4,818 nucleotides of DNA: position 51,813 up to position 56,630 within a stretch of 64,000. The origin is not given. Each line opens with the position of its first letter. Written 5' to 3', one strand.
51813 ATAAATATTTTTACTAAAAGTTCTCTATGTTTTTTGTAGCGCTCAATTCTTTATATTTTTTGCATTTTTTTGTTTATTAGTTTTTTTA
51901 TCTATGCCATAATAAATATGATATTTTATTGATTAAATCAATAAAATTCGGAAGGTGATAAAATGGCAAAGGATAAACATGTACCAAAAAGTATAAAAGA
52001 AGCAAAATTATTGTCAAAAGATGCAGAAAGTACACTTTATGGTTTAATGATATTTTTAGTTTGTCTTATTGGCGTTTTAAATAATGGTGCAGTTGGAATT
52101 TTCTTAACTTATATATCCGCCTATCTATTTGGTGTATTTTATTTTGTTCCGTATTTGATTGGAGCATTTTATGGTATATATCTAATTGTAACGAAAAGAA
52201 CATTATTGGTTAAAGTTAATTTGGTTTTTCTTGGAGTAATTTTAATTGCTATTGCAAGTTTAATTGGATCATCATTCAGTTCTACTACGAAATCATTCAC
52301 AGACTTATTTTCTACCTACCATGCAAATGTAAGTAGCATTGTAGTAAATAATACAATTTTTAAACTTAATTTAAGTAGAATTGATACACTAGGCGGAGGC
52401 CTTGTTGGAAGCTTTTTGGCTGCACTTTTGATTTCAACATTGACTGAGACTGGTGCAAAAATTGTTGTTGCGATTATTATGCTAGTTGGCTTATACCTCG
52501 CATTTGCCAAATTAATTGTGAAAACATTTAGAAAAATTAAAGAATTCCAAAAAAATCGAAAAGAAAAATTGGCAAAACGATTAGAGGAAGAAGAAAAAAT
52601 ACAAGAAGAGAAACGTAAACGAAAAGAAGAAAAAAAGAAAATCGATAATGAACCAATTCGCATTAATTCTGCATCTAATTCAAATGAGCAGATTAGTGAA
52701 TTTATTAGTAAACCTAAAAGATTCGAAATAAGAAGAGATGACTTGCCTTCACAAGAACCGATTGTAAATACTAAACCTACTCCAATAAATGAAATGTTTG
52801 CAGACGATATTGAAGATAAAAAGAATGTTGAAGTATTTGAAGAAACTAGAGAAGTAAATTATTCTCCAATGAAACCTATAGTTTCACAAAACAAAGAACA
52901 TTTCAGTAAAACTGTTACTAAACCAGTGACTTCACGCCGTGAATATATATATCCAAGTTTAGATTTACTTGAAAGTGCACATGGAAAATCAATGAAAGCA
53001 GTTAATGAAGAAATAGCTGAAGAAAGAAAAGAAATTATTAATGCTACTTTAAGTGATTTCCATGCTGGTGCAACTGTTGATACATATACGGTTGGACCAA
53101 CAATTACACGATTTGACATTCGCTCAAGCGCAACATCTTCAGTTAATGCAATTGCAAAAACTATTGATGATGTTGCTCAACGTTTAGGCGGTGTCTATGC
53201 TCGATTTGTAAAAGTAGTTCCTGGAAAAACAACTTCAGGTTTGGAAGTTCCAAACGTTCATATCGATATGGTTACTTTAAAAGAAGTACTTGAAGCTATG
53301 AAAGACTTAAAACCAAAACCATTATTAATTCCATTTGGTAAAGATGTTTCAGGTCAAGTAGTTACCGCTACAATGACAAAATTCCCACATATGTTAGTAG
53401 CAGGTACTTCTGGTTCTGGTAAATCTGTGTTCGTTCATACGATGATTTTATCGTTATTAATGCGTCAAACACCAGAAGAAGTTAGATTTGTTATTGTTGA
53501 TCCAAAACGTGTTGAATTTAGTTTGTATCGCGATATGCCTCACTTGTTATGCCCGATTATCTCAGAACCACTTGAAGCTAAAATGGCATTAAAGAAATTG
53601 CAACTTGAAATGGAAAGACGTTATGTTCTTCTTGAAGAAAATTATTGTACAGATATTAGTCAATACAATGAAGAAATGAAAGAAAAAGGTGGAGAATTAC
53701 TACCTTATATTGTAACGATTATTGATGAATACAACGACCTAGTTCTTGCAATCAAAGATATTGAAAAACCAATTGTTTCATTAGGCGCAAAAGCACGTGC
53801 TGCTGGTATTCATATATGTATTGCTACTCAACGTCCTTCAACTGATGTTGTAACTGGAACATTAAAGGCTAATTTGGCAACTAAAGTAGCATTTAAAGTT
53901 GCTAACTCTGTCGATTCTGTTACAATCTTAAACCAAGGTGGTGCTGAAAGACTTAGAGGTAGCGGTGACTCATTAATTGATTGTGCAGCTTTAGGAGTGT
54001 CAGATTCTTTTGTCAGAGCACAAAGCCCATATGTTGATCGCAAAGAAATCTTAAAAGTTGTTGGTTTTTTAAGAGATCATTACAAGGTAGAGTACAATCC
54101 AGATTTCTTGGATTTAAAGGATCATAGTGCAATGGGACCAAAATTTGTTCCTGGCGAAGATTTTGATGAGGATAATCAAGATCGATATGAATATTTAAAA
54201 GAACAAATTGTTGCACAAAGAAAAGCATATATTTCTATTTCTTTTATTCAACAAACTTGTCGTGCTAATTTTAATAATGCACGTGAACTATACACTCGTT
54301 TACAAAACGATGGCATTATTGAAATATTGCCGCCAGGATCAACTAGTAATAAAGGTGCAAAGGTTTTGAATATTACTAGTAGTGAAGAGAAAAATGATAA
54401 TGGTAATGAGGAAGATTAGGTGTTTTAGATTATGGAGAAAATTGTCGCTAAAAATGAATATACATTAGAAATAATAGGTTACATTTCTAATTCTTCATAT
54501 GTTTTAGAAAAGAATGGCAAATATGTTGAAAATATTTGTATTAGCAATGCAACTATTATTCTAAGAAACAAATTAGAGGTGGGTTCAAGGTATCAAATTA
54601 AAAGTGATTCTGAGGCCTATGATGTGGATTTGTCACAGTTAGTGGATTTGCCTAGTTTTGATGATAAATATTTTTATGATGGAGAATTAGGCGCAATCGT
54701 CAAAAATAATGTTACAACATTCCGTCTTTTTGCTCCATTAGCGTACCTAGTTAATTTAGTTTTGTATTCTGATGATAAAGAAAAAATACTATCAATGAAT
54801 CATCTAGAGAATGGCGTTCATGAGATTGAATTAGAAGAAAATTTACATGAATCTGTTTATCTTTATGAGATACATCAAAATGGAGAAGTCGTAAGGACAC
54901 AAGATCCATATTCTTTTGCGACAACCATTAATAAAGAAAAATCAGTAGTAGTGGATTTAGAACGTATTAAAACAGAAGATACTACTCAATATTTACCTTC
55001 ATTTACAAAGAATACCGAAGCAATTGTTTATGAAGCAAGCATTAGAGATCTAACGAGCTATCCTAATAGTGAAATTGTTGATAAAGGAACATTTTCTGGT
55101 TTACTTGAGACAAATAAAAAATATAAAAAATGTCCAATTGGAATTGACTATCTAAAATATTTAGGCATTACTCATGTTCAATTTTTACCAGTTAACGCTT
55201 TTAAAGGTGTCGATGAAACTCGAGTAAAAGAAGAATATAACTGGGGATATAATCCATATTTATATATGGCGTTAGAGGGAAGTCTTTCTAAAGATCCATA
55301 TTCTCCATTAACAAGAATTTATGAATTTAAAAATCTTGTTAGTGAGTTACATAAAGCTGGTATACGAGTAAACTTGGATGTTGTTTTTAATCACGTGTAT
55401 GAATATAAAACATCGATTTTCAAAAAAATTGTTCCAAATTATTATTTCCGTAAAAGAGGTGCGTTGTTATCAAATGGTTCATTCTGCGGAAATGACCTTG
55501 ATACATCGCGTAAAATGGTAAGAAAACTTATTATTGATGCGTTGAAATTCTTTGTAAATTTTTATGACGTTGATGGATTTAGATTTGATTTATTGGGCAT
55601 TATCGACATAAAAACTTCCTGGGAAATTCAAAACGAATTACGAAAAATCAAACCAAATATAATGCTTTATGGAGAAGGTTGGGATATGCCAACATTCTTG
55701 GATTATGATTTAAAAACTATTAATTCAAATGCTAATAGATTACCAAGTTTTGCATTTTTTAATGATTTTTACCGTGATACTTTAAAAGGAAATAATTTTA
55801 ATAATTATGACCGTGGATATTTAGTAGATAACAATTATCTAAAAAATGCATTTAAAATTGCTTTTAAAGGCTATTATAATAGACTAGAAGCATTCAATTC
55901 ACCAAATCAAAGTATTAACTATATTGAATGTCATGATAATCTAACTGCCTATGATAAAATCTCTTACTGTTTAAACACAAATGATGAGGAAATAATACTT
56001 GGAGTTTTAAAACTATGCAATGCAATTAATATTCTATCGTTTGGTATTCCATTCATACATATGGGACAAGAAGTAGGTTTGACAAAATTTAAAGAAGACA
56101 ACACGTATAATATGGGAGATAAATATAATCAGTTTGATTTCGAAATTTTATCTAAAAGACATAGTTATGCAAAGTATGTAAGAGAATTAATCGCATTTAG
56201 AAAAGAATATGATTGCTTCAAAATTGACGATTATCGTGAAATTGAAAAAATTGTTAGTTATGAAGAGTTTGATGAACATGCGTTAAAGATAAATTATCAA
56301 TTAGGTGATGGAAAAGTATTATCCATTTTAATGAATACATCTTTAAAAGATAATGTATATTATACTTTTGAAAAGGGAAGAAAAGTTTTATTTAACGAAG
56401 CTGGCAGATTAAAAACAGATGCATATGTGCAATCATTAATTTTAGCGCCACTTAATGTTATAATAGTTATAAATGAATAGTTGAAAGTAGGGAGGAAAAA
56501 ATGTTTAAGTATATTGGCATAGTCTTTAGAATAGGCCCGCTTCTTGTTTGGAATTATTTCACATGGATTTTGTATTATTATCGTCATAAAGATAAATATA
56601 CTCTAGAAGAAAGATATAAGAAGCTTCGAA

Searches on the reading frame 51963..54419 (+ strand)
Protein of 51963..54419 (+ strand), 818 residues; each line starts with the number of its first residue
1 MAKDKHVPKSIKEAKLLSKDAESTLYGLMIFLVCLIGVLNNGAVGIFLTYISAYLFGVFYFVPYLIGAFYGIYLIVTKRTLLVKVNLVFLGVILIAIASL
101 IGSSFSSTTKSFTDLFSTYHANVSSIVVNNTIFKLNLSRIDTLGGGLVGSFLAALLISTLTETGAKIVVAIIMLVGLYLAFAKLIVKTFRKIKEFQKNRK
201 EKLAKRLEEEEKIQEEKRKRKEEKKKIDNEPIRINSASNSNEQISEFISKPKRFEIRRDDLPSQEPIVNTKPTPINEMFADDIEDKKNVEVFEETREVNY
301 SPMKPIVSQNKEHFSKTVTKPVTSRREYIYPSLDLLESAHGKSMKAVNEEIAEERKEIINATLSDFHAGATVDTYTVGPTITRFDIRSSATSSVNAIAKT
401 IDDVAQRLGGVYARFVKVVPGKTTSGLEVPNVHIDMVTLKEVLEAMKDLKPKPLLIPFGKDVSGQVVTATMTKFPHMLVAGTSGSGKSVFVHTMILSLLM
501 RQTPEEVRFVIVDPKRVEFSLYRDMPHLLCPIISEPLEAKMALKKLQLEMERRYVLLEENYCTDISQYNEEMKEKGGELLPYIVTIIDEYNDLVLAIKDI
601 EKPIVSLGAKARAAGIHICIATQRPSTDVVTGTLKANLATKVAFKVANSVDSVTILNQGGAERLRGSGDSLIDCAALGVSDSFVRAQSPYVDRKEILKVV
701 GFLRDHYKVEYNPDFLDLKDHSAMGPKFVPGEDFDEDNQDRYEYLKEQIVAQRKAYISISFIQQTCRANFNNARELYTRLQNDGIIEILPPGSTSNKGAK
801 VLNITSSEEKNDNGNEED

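Call 72: search_protein_families(library=ncbifam, proteins=[window:51963-54419:+], max_evalue=1e-10)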
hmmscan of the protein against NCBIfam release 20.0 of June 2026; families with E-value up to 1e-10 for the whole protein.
window:51963-54419:+ (818 aa): 5 families
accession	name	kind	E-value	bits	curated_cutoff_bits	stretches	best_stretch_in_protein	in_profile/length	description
NF007615.0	PRK10263.1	equivalog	4e-91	306.4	1566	2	315-574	856-1110/1355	DNA translocase FtsK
TIGR03928.1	T7_EssCb_Firm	equivalog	5.7e-35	120.3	778.4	1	475-668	470-665/1296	type VII secretion protein EssC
TIGR03924.1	T7SS_EccC_a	equivalog_domain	5.8e-30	104.6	509.15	1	451-665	421-646/673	type VII secretion protein EccCa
TIGR03925.1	T7SS_EccC_b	equivalog_domain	1.5e-25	89.5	346.55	1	470-653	72-256/564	type VII secretion protein EccCb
NF041214.1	plasmid_TraB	equivalog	4.2e-11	42.1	800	1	476-655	250-418/639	plasmid transfer protein TraB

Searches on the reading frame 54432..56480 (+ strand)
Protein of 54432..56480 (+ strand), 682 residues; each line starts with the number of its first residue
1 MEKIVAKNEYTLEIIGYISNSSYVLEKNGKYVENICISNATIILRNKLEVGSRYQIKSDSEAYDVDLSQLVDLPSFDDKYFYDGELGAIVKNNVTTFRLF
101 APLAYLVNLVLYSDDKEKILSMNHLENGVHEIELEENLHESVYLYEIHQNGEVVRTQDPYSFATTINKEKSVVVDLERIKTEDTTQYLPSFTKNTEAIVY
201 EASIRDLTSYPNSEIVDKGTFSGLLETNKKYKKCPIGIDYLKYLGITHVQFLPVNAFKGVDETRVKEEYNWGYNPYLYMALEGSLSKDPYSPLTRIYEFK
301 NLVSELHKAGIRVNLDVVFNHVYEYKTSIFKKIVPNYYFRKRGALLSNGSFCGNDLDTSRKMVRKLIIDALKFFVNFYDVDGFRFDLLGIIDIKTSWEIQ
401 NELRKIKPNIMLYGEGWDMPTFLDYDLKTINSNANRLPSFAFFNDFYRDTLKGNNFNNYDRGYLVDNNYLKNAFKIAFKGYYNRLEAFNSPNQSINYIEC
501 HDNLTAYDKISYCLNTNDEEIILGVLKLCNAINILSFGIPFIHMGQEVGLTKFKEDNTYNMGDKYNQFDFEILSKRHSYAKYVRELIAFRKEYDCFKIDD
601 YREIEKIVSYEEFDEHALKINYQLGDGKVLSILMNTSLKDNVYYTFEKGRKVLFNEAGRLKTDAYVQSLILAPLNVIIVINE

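Call 72: search_protein_families(library=ncbifam, proteins=[window:54432-56480:+], max_evalue=1e-10)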
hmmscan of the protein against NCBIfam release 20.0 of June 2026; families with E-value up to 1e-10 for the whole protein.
window:54432-56480:+ (682 aa): 10 families
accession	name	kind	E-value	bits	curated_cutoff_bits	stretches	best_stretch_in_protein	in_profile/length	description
TIGR02104.1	pulA_typeI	equivalog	1.4e-174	581.5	504.5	1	76-629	2-564/605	type I pullulanase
TIGR02103.1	pullul_strch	subfamily_domain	1.9e-76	257.9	697.6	3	263-453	372-567/900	pullulanase-type alpha-1,6-glucosidase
TIGR02102.1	pullulan_Gpos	equivalog_domain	2.1e-76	257.6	1042.25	1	76-559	309-821/1113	pullulanase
TIGR02100.1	glgX_debranch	equivalog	1.2e-51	175.6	640.9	1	140-518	105-465/688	glycogen debranching protein GlgX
NF002983.0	PRK03705.1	equivalog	1.1e-37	129.4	901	1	169-518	127-459/658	glycogen debranching protein GlgX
TIGR02402.1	trehalose_TreZ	equivalog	2e-26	92.4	538.8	1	96-405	2-264/545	malto-oligosyltrehalose trehalohydrolase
NF008967.0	PRK12313.1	equivalog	8.5e-20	70.6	577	1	92-386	37-309/633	1,4-alpha-glucan branching protein GlgB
NF011082.0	PRK14510.1-1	equivalog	4e-18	64.2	2511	1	192-515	151-461/1410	bifunctional glycogen debranching protein GlgX/4-alpha-glucanotransferase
NF003811.1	PRK05402.1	equivalog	3.7e-16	58.8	741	1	92-386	28-301/619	1,4-alpha-glucan branching protein GlgB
TIGR01515.1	branching_enzym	equivalog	3.6e-13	49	463.95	1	95-387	30-291/607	1,4-alpha-glucan branching enzyme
